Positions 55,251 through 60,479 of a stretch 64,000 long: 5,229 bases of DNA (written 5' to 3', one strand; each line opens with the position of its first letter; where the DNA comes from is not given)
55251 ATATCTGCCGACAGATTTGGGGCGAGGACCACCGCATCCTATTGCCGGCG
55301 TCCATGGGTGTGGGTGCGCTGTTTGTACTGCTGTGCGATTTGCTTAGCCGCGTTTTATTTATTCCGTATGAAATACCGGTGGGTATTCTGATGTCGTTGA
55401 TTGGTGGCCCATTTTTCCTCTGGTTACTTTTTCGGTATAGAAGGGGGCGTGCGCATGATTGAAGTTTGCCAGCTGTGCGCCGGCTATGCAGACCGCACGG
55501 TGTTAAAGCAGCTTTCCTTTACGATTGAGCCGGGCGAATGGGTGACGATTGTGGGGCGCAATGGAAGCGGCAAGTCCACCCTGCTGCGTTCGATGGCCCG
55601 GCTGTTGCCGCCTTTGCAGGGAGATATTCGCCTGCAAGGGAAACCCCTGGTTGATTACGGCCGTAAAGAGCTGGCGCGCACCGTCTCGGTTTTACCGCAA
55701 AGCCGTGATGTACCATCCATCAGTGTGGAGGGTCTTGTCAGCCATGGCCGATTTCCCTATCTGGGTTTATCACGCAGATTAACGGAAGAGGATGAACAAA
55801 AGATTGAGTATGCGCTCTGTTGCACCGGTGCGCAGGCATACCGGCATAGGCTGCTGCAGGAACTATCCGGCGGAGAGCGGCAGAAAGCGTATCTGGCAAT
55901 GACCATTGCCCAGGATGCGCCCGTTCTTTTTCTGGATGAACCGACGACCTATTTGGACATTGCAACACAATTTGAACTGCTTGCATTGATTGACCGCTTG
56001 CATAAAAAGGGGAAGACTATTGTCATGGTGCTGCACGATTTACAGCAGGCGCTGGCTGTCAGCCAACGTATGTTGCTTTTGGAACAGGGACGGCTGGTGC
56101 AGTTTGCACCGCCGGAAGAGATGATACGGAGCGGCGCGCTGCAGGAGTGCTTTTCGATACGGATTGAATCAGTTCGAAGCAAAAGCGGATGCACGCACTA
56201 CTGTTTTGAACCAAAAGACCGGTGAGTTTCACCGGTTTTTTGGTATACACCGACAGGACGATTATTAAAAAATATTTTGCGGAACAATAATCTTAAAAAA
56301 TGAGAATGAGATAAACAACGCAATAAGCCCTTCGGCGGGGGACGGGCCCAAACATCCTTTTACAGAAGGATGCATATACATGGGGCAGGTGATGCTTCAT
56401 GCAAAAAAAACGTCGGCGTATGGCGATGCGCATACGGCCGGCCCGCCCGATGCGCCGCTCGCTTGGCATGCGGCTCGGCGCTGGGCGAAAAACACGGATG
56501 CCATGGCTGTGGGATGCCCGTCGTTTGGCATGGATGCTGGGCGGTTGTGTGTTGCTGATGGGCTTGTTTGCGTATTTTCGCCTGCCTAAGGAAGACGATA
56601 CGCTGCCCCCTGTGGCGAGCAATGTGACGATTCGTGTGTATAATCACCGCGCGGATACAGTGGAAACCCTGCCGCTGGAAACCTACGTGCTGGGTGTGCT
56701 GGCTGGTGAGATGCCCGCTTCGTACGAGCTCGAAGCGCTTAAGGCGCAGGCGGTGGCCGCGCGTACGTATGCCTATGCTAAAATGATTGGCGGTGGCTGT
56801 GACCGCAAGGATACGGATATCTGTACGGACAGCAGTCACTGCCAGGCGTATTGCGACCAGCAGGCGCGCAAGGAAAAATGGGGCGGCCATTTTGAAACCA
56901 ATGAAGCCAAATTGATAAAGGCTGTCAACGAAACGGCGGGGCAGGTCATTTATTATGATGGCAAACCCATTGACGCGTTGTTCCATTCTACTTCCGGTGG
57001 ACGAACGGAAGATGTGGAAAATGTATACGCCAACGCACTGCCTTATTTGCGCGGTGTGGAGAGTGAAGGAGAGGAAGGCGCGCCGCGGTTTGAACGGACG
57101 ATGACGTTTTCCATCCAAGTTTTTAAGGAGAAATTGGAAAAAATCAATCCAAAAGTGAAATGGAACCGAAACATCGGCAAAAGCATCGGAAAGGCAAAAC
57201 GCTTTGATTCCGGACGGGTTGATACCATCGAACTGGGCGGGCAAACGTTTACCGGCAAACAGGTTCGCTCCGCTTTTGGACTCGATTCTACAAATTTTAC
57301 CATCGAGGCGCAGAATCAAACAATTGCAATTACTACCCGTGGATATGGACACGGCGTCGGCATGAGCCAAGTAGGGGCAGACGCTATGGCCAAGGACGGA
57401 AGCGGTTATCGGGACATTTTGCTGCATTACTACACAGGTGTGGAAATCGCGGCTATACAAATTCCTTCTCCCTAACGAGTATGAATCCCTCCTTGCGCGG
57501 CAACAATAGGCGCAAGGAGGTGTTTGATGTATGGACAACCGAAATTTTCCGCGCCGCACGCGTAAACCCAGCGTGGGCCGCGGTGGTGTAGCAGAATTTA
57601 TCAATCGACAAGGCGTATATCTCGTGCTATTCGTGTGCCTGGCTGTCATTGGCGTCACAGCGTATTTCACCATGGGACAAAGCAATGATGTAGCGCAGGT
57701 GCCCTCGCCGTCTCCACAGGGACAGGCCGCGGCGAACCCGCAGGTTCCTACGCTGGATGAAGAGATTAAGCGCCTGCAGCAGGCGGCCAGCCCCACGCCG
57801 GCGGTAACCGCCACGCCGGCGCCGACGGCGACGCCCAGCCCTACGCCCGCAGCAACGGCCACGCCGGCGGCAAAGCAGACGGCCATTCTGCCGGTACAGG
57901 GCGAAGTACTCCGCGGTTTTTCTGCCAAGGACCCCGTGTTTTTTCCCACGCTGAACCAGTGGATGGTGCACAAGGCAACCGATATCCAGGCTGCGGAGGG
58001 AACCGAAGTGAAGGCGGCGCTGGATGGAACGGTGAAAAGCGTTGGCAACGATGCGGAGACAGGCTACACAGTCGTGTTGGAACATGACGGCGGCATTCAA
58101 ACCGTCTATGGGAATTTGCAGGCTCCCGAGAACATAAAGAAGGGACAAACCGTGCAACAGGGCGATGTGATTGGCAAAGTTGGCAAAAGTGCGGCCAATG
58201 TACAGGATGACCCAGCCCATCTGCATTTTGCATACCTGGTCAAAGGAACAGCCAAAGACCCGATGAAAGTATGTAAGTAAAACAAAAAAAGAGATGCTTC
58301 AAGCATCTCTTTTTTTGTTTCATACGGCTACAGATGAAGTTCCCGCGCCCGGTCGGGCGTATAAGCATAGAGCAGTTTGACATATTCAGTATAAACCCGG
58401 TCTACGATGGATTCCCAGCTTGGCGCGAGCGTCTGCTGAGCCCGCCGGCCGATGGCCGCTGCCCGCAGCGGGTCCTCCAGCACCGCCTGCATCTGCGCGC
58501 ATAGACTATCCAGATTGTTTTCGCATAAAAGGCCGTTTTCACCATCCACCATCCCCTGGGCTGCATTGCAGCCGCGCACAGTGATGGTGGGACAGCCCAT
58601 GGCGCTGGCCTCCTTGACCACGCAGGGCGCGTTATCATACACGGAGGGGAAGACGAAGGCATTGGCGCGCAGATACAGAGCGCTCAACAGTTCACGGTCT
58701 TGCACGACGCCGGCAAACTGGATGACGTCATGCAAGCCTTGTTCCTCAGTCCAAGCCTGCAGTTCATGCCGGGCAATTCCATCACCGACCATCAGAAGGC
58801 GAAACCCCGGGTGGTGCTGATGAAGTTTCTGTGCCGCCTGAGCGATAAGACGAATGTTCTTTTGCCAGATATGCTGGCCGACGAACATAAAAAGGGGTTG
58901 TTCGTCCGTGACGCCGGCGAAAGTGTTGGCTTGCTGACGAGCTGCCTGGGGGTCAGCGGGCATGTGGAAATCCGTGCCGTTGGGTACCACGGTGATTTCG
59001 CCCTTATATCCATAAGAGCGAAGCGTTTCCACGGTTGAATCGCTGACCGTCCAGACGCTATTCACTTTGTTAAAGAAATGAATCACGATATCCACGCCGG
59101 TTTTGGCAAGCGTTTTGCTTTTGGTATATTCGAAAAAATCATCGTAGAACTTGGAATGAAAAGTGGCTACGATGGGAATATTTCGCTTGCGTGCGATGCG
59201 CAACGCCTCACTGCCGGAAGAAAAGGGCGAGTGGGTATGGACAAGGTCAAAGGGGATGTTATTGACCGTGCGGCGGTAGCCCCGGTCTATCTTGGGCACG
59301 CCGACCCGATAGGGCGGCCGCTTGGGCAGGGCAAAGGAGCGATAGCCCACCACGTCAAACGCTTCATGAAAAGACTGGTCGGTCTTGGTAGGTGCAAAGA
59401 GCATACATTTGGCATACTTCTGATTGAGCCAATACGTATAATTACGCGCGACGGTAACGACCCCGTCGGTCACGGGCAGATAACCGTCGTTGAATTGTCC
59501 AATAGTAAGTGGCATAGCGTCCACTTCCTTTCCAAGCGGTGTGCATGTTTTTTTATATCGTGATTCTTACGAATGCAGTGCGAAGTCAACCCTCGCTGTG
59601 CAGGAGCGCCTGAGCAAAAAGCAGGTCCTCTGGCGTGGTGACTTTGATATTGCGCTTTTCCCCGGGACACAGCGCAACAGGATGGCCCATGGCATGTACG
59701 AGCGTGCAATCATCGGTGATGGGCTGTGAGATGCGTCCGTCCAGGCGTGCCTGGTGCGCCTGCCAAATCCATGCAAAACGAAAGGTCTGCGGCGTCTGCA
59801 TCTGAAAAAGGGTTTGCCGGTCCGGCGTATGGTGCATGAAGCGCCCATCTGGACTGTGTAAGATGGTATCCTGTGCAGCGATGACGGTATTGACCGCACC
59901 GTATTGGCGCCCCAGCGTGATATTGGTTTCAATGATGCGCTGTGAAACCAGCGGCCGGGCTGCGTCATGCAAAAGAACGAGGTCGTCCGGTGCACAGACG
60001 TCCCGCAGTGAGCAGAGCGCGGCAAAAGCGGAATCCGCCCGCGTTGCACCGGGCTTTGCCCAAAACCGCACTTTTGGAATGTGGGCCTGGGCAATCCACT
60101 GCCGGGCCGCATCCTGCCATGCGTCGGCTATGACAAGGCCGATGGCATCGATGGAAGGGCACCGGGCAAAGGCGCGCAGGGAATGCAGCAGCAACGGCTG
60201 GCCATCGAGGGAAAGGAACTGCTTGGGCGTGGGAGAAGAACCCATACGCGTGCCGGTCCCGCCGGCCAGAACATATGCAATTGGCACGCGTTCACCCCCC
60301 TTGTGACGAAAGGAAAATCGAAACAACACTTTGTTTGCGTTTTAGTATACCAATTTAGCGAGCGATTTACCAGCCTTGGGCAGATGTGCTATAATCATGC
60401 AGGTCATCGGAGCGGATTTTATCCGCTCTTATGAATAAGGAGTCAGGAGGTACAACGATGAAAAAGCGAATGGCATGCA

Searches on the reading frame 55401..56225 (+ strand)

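Call 11: search_protein_families(library=pfam, max_evalue=1e-8, proteins=[window:55401-56225:+])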
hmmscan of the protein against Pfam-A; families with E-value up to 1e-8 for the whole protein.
window:55401-56225:+ (274 aa): 2 families
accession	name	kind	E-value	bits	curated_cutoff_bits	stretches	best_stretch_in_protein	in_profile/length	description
PF00005.33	ABC_tran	-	1.1e-30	107.5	25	1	35-183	1-137/137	ABC transporter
PF13304.12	AAA_21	-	1.7e-10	41.9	27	0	152-209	235-295/304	AAA domain, putative AbiEii toxin, Type IV TA system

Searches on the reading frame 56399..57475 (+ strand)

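Call 11: search_protein_families(library=pfam, max_evalue=1e-8, proteins=[window:56399-57475:+])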
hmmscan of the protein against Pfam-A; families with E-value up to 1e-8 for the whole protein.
window:56399-57475:+ (358 aa): 1 family
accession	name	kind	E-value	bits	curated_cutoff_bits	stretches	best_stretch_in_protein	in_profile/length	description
PF08486.15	SpoIID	-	1.7e-28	99.5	23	1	82-186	2-97/97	Stage II sporulation protein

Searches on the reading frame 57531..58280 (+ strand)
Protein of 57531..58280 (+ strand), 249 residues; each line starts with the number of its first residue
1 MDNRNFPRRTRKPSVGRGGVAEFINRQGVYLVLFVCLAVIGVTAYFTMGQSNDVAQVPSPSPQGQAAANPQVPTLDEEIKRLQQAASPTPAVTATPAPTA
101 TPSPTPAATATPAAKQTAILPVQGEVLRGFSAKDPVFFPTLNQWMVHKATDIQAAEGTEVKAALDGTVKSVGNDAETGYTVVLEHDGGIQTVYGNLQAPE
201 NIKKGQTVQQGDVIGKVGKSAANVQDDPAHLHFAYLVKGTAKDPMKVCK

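Call 11: search_protein_families(library=pfam, max_evalue=1e-8, proteins=[window:57531-58280:+])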
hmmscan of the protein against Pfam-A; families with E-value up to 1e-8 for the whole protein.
window:57531-58280:+ (249 aa): 1 family
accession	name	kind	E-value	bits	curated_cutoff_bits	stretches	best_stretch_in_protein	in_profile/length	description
PF01551.29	Peptidase_M23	-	4e-24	85.1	28.7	1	146-244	2-96/96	Peptidase family M23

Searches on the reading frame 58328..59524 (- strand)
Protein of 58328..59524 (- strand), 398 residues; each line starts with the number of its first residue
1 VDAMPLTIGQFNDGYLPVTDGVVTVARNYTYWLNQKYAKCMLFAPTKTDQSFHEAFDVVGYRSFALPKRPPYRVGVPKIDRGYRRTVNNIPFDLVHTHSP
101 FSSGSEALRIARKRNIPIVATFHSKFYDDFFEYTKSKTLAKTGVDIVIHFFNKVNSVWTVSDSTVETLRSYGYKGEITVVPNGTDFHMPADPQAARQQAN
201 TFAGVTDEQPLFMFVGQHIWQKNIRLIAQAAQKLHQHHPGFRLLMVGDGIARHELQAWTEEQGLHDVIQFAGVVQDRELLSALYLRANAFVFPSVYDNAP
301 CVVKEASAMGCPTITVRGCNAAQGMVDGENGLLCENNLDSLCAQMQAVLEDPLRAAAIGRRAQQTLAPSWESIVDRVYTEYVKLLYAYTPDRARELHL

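Call 11: search_protein_families(library=pfam, max_evalue=1e-8, proteins=[window:58328-59524:-])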
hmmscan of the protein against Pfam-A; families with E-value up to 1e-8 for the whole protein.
window:58328-59524:- (398 aa): 4 families
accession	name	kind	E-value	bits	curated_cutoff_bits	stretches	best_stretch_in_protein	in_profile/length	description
PF00534.26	Glycos_transf_1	-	4.2e-27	95.2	26.4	1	206-364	12-171/172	Glycosyl transferases group 1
PF13439.12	Glyco_transf_4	-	9.2e-25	88.1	28.5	1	20-185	2-167/170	Glycosyltransferase Family 4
PF13692.12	Glyco_trans_1_4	-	5.8e-24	85.4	27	1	210-351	2-142/142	Glycosyl transferases group 1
PF13579.12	Glyco_trans_4_4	-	6.3e-15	56.3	29.7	1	21-183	2-158/158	Glycosyl transferase 4-like domain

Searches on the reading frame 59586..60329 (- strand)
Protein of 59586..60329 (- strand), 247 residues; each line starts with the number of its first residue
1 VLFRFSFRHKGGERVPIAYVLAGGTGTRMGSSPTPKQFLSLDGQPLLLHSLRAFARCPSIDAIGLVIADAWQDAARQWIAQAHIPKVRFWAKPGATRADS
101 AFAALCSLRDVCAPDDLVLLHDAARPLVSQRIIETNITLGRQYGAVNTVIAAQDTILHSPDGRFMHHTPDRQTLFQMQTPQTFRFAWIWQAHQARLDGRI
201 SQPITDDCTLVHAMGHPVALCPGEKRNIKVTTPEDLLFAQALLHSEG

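Call 11: search_protein_families(library=pfam, max_evalue=1e-8, proteins=[window:59586-60329:-])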
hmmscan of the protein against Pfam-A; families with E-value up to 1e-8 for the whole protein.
window:59586-60329:- (247 aa): 2 families
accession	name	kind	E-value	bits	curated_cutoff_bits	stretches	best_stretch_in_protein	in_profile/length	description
PF01128.25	IspD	-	9.4e-49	166.6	27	1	19-244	4-220/221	2-C-methyl-D-erythritol 4-phosphate cytidylyltransferase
PF12804.13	NTP_transf_3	-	1.7e-10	41.7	27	1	18-155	1-126/160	MobA-like NTP transferase domain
